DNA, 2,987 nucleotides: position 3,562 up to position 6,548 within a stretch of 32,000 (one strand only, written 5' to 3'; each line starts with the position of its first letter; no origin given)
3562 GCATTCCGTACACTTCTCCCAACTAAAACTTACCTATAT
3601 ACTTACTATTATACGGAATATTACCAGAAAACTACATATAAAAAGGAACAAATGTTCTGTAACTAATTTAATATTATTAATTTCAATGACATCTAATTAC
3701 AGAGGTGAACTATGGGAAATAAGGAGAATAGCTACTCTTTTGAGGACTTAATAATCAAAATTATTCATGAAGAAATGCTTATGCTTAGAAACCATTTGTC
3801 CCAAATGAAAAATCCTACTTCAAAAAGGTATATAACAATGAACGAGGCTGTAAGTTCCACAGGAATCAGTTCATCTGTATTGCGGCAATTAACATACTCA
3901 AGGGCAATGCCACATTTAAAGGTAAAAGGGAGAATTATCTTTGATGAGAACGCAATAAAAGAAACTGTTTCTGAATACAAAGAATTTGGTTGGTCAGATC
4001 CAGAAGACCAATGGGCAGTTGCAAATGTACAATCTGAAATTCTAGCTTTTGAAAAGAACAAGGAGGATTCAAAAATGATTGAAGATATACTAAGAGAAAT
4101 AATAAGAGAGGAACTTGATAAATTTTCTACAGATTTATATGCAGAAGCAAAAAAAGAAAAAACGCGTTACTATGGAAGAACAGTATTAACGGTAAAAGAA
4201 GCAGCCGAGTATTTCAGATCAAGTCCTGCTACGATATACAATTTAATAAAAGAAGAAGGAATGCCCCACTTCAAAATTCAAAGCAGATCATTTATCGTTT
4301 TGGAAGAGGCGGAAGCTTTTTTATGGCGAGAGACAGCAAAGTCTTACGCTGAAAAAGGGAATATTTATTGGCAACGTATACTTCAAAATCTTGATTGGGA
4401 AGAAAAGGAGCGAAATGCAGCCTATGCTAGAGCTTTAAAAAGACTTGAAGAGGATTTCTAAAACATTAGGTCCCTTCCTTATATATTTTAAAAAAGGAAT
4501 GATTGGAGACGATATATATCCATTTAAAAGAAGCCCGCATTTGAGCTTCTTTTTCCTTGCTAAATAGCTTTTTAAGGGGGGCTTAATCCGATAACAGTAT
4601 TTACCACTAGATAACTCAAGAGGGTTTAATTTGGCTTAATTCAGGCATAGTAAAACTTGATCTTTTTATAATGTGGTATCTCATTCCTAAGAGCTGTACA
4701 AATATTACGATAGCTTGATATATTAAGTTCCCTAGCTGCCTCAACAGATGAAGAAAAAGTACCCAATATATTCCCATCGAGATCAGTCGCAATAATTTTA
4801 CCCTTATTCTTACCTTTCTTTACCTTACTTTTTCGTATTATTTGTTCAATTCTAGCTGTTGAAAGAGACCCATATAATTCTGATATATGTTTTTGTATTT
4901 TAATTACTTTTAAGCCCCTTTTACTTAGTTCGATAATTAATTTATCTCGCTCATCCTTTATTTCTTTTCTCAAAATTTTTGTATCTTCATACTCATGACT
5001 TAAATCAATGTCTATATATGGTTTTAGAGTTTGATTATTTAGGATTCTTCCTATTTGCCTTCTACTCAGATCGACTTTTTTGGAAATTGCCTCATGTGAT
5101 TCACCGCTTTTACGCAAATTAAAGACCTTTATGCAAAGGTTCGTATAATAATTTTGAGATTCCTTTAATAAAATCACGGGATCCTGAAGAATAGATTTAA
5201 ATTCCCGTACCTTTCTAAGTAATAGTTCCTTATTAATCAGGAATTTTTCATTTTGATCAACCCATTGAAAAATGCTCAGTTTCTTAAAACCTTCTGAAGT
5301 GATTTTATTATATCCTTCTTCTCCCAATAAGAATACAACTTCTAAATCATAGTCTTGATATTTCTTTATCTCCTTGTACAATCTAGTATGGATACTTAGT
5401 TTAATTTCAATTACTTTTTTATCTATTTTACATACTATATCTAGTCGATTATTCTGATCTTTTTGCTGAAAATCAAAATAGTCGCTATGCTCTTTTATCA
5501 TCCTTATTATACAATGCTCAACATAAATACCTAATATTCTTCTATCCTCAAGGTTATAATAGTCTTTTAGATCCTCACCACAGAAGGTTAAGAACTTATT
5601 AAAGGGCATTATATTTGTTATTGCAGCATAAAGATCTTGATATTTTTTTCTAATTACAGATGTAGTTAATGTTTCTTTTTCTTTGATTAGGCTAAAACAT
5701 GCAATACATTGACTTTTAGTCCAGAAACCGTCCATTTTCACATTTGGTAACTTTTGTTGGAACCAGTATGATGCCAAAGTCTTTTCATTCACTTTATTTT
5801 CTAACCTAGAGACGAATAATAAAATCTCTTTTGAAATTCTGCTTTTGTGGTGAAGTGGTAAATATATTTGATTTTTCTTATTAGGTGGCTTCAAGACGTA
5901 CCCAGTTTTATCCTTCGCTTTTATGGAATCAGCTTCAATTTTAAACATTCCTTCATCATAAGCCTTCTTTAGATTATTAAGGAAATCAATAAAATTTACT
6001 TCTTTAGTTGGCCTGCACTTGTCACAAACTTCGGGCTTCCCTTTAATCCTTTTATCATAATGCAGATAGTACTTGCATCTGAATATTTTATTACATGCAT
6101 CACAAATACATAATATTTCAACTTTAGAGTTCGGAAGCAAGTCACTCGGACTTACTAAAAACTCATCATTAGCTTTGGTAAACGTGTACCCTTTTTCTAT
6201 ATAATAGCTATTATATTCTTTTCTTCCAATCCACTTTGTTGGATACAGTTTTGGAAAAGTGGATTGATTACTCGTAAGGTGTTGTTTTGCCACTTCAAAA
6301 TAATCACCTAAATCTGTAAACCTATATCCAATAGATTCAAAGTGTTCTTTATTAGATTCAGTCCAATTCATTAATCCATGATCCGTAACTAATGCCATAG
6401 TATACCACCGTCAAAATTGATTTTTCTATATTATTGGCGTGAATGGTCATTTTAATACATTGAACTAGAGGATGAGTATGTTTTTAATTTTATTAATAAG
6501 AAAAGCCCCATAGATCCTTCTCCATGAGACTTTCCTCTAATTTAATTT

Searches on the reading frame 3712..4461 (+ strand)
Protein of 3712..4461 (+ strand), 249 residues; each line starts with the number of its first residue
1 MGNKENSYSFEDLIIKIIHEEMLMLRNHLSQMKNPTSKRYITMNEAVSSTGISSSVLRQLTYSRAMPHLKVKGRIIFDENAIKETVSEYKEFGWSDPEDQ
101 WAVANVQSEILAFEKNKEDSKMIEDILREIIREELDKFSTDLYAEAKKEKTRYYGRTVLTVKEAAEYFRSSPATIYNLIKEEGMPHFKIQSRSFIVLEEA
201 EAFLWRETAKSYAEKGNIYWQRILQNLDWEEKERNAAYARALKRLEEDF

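Call 36: search_protein_families(library=pfam, proteins=[window:3712-4461:+], max_evalue=0.001)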
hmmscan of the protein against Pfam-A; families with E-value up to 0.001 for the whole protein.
window:3712-4461:+ (249 aa): 1 family
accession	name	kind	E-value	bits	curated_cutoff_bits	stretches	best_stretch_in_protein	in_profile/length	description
PF12728.13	HTH_17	-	3.8e-12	46.7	27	1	158-192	1-35/51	Helix-turn-helix domain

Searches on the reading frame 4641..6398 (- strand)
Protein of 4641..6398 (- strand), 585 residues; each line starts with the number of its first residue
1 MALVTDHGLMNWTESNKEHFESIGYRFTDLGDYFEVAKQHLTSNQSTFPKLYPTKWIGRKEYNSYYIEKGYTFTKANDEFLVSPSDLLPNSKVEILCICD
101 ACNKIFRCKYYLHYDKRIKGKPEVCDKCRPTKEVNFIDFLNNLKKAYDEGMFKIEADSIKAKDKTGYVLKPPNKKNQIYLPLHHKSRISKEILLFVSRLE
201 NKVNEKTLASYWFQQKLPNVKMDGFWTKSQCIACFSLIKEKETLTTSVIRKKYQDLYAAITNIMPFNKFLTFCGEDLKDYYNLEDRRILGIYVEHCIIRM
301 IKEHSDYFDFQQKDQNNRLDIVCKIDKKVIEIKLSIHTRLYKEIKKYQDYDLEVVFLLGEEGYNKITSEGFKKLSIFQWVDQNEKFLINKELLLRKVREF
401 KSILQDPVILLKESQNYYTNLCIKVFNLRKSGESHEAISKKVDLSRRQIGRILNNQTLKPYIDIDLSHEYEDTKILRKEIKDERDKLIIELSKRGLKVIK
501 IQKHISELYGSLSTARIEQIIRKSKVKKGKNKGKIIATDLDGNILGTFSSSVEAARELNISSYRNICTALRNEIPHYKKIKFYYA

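Call 36: search_protein_families(library=pfam, proteins=[window:4641-6398:-], max_evalue=0.001)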
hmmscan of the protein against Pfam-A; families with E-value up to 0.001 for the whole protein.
window:4641-6398:- (585 aa): 1 family
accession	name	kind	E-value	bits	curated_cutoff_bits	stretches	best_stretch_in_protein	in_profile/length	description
PF07453.19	NUMOD1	-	7e-05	23.4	22.8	1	534-562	2-30/37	NUMOD1 domain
